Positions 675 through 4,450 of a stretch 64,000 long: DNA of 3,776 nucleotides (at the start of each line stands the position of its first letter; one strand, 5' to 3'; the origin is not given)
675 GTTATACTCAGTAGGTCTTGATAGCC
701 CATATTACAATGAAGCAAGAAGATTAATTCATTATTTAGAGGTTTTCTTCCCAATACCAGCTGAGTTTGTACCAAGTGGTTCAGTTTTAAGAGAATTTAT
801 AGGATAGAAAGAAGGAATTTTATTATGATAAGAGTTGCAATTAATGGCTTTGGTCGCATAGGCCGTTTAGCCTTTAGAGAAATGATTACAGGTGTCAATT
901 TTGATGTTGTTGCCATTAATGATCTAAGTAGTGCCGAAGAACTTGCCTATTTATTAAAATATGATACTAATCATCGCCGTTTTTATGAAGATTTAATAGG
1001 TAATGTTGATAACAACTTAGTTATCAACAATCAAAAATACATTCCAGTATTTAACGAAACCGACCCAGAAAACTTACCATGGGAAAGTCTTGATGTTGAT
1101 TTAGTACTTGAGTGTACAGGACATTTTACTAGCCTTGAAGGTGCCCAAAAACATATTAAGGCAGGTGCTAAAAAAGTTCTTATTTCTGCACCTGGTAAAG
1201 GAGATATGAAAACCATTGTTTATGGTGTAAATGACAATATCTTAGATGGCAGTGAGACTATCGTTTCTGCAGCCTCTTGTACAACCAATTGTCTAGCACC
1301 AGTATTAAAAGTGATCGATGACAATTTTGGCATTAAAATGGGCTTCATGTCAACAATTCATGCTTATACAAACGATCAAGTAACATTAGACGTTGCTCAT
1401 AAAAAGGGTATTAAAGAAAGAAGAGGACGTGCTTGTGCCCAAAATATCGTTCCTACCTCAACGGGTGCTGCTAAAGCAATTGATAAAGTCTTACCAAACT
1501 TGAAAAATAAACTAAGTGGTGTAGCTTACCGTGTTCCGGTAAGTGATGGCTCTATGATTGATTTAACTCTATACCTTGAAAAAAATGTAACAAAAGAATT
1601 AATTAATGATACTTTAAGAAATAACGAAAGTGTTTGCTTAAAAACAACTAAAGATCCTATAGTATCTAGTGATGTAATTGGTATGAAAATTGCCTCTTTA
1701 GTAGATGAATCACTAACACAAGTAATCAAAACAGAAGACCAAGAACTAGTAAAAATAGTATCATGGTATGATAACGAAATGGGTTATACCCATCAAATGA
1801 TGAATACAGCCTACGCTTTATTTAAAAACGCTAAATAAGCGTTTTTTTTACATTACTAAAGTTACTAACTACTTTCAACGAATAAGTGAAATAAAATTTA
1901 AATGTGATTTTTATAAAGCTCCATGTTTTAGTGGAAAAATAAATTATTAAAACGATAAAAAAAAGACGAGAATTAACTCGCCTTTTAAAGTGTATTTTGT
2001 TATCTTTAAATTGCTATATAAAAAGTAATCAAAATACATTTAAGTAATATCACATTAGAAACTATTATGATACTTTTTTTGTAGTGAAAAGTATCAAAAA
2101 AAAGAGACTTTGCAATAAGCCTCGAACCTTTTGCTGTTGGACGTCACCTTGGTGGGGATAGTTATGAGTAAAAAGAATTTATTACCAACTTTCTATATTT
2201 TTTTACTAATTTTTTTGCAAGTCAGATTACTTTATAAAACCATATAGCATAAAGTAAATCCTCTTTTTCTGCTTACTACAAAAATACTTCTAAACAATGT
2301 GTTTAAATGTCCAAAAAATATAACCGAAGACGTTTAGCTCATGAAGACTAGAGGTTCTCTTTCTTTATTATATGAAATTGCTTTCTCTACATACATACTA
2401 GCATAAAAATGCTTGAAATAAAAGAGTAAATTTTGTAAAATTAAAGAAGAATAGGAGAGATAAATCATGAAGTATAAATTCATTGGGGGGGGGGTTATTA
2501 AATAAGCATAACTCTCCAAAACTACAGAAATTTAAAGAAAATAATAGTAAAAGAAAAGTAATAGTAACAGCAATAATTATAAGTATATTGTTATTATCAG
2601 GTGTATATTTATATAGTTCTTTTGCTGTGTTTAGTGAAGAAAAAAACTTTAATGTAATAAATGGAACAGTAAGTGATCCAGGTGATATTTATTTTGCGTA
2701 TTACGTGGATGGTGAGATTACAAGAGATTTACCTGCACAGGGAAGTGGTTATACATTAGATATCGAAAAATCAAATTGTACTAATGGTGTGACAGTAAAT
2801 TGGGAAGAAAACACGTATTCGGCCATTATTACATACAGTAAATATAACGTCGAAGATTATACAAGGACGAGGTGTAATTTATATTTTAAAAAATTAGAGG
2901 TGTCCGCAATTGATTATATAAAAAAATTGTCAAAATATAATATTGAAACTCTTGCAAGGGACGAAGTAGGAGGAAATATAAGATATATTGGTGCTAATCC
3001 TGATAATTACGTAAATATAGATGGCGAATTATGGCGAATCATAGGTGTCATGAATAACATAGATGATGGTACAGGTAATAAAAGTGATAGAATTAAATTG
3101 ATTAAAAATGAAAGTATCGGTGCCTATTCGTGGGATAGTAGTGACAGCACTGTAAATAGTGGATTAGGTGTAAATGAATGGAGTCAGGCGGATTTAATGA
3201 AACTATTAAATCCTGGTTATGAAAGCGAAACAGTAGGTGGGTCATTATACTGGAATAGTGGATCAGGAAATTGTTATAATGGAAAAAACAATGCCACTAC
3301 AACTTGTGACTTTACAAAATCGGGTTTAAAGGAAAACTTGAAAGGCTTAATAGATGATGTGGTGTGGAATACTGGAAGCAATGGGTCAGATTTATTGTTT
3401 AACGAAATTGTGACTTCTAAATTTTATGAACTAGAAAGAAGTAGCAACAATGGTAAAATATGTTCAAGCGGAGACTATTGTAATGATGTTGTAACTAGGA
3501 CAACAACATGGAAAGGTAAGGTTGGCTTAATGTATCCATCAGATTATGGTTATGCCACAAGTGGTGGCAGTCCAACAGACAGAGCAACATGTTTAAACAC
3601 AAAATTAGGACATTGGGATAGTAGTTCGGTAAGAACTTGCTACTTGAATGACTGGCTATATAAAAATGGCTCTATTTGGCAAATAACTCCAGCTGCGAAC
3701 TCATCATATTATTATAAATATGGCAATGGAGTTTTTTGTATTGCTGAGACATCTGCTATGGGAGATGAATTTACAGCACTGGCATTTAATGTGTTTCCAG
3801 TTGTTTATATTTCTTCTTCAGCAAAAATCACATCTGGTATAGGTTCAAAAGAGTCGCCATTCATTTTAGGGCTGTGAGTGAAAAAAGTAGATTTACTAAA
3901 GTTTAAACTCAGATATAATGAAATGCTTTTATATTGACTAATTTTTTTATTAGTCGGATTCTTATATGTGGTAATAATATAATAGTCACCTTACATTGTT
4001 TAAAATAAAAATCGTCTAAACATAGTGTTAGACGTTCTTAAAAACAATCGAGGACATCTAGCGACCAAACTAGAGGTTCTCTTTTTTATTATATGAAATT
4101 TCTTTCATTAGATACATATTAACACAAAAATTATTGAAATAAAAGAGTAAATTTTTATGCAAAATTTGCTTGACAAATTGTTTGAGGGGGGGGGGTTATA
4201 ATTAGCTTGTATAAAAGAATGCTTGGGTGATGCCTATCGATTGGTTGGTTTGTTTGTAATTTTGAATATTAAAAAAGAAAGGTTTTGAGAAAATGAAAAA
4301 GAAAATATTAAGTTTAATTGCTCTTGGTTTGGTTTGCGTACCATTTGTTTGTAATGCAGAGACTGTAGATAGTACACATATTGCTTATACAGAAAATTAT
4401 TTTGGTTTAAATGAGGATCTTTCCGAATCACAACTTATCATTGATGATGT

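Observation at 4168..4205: Second G10 tract between a TTGACA box and a TATAAT box upstream of the NPQTG surface protein gene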

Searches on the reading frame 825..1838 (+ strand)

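Call 6: search_protein_families(library=pfam, proteins=[window:825-1838:+], max_evalue=0.01)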
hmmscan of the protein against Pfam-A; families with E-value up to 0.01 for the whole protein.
window:825-1838:+ (337 aa): 2 families
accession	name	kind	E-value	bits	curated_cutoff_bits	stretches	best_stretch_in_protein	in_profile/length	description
PF02800.25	Gp_dh_C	-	1.6e-51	174.5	24.4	1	157-315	1-158/158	Glyceraldehyde 3-phosphate dehydrogenase, C-terminal domain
PF00044.30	Gp_dh_N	-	9.4e-35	119.4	31.7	1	2-103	1-100/101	Glyceraldehyde 3-phosphate dehydrogenase, NAD binding domain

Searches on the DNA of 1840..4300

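Call 66: search_rna_families(source=window, start=1840, end=4300, threshold=evalue, max_evalue=1)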
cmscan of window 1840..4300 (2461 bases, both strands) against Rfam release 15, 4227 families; matches with E-value up to 1: 1.
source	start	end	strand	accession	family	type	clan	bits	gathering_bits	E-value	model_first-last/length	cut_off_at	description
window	3319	3378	+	RF01306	sR52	Gene; snRNA; snoRNA; CD-box;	-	18.4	50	0.83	1-60/60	no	Small nucleolar RNA sR52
